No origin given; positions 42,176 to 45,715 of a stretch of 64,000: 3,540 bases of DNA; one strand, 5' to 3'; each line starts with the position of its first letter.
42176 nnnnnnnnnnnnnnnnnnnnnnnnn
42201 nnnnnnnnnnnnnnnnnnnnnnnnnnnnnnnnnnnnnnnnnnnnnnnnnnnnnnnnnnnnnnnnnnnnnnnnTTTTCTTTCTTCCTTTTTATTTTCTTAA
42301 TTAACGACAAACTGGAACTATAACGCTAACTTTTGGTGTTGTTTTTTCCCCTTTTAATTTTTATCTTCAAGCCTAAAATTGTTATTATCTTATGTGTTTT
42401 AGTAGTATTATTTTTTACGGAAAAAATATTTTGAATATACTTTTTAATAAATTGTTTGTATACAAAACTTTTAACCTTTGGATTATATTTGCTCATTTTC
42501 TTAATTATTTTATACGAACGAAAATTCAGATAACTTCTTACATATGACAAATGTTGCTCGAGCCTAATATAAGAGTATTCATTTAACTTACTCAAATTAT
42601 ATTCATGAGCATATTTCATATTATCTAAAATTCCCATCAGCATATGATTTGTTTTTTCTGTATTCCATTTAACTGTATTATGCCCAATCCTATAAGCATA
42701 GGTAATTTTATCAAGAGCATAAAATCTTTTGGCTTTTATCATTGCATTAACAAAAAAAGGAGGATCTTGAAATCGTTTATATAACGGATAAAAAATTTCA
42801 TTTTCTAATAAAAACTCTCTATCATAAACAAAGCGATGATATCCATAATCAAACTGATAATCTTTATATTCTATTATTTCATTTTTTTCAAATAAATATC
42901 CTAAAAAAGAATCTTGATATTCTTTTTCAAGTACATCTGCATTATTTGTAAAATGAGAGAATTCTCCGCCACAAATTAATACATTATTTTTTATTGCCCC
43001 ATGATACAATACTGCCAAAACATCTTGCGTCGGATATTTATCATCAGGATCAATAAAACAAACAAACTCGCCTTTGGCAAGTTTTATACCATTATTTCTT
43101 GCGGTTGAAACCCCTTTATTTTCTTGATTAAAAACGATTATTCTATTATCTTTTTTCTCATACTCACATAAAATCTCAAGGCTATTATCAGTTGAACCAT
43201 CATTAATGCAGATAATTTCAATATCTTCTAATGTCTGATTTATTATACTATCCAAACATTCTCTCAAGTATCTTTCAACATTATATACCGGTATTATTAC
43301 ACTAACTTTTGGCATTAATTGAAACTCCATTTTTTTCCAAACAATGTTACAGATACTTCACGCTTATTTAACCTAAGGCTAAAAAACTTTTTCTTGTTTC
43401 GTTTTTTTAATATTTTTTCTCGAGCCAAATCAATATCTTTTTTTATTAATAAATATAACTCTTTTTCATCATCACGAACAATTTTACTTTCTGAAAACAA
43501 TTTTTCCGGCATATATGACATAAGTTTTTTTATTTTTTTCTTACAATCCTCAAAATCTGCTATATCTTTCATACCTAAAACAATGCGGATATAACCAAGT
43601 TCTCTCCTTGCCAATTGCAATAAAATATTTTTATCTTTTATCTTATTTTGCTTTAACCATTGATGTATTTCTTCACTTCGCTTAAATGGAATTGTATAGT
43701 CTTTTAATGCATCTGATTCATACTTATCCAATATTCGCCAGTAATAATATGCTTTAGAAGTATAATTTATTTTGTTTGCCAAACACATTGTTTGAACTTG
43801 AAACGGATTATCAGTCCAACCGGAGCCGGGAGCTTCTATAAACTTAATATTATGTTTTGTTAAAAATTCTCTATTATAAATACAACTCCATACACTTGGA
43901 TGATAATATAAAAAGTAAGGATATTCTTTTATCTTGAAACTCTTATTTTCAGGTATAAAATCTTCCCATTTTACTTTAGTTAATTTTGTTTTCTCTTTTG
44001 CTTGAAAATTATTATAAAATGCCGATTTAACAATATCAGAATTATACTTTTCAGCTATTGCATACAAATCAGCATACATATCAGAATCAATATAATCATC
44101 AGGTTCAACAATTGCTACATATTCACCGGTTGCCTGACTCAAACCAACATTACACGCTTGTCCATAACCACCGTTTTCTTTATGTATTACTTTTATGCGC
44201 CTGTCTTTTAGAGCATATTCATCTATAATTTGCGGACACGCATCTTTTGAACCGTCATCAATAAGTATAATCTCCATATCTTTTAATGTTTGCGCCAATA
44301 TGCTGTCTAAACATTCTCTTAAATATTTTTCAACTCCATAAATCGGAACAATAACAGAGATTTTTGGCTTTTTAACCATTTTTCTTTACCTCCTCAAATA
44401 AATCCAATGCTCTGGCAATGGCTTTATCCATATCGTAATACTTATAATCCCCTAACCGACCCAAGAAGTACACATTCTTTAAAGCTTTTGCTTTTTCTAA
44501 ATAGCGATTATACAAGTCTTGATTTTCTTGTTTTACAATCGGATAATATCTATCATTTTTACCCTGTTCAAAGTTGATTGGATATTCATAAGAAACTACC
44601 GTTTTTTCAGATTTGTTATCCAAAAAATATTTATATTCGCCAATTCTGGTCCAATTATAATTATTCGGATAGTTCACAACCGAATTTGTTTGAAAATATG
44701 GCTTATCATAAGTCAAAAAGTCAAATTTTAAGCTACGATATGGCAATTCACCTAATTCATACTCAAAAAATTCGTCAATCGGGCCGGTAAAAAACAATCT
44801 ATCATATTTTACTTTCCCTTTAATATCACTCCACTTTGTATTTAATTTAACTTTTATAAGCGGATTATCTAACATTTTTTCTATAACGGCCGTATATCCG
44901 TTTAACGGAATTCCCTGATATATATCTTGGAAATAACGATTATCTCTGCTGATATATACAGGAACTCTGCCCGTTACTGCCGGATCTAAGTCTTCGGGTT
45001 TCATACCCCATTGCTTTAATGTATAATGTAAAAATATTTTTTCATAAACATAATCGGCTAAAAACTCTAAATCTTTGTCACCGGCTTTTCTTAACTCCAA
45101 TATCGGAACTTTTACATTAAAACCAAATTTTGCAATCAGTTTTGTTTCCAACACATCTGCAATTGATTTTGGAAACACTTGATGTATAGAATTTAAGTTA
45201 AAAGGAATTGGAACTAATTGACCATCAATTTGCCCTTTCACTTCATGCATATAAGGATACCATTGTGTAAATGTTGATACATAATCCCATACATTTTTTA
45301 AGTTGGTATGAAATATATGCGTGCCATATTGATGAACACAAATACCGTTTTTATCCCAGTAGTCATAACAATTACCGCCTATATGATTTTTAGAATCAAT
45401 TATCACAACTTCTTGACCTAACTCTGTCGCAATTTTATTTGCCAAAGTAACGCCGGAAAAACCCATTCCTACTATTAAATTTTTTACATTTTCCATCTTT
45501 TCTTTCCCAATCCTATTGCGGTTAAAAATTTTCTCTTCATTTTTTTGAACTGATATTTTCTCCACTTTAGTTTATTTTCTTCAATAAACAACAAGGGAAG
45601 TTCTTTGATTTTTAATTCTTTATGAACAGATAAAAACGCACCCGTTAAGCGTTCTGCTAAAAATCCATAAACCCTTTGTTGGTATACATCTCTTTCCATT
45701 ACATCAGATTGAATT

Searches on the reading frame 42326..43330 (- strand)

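Call 41: search_protein_families(library=pfam, proteins=[window:42326-43330:-], max_evalue=0.0001)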
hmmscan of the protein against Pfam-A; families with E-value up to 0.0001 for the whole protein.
window:42326-43330:- (334 aa): 3 families
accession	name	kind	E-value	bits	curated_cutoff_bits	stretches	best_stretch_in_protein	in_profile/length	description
PF00535.33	Glycos_transf_2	-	3.6e-35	121.8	23.3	1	10-169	1-159/168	Glycosyl transferase family 2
PF10111.15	Glyco_tranf_2_2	-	4e-11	43.3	27.3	1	10-107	1-101/276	Glycosyltransferase like family 2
PF13641.12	Glyco_tranf_2_3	-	5.9e-09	36.7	27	1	7-97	1-97/230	Glycosyltransferase like family 2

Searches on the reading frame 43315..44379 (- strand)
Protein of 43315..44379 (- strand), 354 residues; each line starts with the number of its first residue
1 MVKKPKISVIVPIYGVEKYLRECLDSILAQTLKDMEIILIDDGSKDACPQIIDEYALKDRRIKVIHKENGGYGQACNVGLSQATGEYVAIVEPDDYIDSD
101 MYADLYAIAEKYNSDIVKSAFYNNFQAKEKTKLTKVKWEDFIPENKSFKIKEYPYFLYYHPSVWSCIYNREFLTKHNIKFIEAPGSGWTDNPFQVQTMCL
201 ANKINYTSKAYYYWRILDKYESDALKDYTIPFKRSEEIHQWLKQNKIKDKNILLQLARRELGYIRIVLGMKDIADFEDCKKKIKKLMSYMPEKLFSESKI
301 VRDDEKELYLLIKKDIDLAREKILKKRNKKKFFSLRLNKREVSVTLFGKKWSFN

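Call 41: search_protein_families(library=pfam, proteins=[window:43315-44379:-], max_evalue=0.0001)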
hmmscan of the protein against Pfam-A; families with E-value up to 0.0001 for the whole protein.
window:43315-44379:- (354 aa): 3 families
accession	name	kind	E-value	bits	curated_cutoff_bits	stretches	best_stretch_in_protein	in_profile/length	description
PF00535.33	Glycos_transf_2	-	1.1e-35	123.5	23.3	1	8-170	1-161/168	Glycosyl transferase family 2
PF10111.15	Glyco_tranf_2_2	-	8.2e-10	39.1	27.3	1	8-120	1-123/276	Glycosyltransferase like family 2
PF13641.12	Glyco_tranf_2_3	-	8.4e-10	39.5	27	1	5-105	1-107/230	Glycosyltransferase like family 2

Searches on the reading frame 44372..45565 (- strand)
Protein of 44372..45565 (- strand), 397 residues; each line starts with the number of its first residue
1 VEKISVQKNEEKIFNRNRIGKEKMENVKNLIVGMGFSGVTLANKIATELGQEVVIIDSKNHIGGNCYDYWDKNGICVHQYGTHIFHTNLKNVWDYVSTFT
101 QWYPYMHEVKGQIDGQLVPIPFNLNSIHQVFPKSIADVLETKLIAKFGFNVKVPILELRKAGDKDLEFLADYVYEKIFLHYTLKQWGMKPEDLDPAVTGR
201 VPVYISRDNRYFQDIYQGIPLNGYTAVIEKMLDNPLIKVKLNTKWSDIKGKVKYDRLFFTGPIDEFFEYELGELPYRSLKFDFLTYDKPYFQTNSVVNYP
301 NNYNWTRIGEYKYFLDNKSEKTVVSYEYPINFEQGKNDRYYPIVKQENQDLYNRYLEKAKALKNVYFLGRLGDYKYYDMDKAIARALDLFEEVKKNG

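Call 41: search_protein_families(library=pfam, proteins=[window:44372-45565:-], max_evalue=0.0001)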
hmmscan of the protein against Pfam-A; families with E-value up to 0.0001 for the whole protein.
window:44372-45565:- (397 aa): 2 families
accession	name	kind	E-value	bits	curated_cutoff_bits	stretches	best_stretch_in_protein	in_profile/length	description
PF03275.19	GLF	-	1.8e-73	247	26.3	1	176-376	1-203/203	UDP-galactopyranose mutase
PF13450.12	NAD_binding_8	-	9.4e-15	55.1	21.9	1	31-97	1-66/68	NAD(P)-binding Rossmann-like domain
